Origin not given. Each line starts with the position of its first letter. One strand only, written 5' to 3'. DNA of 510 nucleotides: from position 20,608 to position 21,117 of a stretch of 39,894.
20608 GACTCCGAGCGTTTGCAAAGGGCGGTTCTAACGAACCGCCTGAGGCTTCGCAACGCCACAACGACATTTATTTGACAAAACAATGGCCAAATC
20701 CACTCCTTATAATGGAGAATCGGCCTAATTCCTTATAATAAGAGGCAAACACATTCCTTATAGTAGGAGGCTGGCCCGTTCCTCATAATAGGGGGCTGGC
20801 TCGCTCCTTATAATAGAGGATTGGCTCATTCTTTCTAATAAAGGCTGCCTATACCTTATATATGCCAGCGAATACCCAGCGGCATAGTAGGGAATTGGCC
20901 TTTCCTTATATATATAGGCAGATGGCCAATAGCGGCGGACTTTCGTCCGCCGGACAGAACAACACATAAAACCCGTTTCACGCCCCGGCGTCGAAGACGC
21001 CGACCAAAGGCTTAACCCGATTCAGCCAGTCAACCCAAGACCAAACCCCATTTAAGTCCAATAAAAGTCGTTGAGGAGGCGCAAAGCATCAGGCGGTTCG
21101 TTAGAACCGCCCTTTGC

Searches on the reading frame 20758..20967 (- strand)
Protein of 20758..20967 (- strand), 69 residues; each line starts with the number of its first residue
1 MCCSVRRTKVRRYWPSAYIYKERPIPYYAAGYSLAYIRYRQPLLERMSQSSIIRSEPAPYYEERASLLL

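Call 95: search_protein_representatives(protein=window:20758-20967:-)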
Query: 69 residues. Proteins with E-value up to 0.001 (for the whole library): 0; up to 1e-10: 0; up to 1e-30: 0. The best 0 are listed.
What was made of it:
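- Checked: The largest ORF in copy 2, 69 aa, has 0 homologues among 1.84 billion representative proteins (call 95).
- Tried and rejected: HMMER search of the 69-aa ORF in copy 2 against 1.84 billion representatives: 0 hits (call 95).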
